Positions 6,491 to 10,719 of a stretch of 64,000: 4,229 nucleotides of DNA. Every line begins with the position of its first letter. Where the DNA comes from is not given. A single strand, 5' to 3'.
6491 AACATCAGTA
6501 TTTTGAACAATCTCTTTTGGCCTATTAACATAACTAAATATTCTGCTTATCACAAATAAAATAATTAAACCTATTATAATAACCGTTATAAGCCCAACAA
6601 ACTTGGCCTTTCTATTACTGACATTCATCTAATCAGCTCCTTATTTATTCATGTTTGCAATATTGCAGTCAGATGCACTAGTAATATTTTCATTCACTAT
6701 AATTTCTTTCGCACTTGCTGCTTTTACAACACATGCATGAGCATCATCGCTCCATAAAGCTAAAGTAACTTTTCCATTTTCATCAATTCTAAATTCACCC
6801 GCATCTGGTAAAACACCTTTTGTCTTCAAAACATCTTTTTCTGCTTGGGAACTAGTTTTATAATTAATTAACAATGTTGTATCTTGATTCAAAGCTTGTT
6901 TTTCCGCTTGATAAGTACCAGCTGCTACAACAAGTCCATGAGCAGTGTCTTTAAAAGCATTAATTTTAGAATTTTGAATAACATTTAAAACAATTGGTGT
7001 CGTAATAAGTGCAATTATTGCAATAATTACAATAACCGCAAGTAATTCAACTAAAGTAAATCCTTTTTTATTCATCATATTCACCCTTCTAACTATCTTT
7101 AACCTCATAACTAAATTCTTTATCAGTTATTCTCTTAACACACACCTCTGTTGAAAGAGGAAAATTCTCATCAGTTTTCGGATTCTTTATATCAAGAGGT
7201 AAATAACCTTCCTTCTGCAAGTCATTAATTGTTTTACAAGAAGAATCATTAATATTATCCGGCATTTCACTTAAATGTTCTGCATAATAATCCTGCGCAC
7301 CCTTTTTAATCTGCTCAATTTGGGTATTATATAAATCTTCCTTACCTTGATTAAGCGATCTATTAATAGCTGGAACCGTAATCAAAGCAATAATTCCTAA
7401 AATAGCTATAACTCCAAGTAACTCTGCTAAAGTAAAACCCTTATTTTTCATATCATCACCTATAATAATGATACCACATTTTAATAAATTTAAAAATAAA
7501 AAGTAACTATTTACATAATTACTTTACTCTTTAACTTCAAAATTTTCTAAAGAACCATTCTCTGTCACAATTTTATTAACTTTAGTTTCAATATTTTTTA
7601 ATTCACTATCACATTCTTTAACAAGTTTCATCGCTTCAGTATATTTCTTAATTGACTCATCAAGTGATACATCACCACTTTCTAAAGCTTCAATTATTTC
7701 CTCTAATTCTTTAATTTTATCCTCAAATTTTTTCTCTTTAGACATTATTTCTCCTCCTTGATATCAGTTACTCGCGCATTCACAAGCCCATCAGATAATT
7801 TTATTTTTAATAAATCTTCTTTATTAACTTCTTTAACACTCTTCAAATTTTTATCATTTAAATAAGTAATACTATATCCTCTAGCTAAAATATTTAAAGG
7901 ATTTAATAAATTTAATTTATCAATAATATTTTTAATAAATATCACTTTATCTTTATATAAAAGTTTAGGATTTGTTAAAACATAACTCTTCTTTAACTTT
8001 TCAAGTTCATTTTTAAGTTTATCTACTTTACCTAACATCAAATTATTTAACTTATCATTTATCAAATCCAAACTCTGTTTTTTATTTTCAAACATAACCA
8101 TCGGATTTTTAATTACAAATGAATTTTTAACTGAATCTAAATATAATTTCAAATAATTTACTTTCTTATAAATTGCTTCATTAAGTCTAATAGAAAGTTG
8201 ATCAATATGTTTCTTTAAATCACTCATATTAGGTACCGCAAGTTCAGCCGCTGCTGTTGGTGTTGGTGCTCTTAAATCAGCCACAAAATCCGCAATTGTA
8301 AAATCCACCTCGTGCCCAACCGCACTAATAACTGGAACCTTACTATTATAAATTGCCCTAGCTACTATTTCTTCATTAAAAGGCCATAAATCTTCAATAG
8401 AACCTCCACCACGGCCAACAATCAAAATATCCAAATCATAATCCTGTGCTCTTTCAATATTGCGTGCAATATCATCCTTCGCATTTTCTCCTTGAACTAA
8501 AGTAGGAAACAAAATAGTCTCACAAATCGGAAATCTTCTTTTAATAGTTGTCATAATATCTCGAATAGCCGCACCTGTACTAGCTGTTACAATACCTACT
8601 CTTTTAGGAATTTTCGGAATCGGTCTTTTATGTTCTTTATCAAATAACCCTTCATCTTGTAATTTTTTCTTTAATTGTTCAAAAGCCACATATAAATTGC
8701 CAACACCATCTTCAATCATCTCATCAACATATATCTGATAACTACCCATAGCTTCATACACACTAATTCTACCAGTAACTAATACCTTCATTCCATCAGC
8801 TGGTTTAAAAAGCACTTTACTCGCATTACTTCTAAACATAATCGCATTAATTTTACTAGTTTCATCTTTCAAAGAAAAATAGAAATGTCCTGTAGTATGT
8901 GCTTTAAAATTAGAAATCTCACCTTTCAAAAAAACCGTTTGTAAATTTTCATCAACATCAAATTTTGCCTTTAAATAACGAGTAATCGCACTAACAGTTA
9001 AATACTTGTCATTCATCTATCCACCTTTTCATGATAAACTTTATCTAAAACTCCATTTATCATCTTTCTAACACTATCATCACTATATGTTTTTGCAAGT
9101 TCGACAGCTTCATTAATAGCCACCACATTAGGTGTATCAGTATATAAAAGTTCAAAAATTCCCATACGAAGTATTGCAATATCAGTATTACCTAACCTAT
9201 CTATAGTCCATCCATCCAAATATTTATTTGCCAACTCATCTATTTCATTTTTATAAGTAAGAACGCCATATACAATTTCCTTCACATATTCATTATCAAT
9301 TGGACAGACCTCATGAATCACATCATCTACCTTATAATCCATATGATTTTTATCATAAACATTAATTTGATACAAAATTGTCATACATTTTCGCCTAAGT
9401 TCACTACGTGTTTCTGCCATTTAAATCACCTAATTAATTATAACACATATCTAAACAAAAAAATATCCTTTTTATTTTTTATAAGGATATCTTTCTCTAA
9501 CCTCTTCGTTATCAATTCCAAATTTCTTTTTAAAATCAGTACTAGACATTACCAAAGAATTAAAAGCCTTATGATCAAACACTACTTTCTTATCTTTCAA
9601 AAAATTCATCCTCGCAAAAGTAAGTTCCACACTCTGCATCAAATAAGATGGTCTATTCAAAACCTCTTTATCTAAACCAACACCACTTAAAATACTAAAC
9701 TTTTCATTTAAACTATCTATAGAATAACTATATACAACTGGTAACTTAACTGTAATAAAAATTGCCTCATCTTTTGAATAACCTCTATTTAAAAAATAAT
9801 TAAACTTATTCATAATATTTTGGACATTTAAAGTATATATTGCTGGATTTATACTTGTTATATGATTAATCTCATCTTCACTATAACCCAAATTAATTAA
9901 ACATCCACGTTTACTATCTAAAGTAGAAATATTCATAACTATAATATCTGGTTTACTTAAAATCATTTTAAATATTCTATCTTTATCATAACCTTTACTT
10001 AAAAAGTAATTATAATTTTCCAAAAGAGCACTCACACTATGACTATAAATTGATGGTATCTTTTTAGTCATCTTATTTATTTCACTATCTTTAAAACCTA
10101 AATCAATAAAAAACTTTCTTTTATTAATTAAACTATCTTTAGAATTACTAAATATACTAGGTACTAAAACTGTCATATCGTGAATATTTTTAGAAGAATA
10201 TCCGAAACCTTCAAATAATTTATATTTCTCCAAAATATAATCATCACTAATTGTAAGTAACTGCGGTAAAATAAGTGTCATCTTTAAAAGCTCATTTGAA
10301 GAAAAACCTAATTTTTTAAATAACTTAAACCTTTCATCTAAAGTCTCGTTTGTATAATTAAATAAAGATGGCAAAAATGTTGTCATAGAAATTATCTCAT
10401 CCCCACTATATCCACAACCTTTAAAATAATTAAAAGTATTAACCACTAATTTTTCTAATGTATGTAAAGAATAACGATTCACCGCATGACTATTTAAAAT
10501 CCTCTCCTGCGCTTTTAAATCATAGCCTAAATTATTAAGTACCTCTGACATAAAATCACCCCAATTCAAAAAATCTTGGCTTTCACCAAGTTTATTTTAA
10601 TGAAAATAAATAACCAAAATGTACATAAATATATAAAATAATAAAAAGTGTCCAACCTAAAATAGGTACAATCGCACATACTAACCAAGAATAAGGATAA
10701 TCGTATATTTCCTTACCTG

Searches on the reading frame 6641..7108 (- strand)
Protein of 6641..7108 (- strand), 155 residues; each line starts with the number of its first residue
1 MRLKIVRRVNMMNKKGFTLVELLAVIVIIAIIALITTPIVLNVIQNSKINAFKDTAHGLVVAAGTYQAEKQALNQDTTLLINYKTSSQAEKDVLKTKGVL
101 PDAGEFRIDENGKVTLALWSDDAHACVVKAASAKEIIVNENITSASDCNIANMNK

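Call 64: search_protein_families(library=pfam, proteins=[window:6641-7108:-], max_evalue=0.00001)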
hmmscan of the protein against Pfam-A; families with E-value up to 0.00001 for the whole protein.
window:6641-7108:- (155 aa): 1 family
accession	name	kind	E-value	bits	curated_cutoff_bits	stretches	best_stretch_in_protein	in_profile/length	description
PF07963.17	N_methyl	-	2.7e-08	33.5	21.2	1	11-36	1-26/27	Prokaryotic N-terminal methylation motif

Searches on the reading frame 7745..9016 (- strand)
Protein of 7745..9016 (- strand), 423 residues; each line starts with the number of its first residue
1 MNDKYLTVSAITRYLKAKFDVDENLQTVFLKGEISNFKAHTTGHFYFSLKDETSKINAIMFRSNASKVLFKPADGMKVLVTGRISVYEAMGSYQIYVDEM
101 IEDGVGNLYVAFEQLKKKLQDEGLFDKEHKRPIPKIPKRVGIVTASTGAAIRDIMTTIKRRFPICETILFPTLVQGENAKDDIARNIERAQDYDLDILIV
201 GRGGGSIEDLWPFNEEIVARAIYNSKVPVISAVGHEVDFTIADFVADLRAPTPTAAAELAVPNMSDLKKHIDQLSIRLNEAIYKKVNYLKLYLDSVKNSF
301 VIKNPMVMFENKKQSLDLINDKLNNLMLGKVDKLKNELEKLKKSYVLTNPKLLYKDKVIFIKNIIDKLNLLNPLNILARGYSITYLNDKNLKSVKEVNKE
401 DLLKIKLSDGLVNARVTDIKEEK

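Call 64: search_protein_families(library=pfam, proteins=[window:7745-9016:-], max_evalue=0.00001)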
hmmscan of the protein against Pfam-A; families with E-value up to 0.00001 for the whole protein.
window:7745-9016:- (423 aa): 3 families
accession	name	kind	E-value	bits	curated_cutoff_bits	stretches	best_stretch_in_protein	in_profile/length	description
PF02601.20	Exonuc_VII_L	-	1.8e-96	323.8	35.9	1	124-414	1-314/315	Exonuclease VII, large subunit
PF13742.12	tRNA_anti_2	-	1.1e-30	106.1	27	1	6-100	1-94/95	OB-fold nucleic acid binding domain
PF01336.31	tRNA_anti-codon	-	1.8e-12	47.5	27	1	29-100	2-72/75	OB-fold nucleic acid binding domain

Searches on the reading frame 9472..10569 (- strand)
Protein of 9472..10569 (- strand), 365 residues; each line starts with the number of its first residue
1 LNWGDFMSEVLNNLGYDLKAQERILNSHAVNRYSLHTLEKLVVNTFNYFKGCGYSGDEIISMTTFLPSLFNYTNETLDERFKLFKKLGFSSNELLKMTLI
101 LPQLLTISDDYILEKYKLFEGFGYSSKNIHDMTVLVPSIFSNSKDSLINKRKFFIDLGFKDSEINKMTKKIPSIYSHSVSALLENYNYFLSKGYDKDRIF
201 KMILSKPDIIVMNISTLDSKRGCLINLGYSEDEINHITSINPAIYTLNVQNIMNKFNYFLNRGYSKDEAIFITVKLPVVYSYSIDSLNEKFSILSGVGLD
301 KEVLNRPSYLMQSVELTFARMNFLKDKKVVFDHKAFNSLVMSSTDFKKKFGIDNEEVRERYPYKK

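Call 64: search_protein_families(library=pfam, proteins=[window:9472-10569:-], max_evalue=0.00001)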
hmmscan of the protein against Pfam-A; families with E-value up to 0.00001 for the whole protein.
window:9472-10569:- (365 aa): 1 family
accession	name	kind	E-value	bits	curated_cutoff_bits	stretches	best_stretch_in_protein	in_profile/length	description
PF02536.19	mTERF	-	2.5e-41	142.1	23.1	3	9-155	110-259/314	mTERF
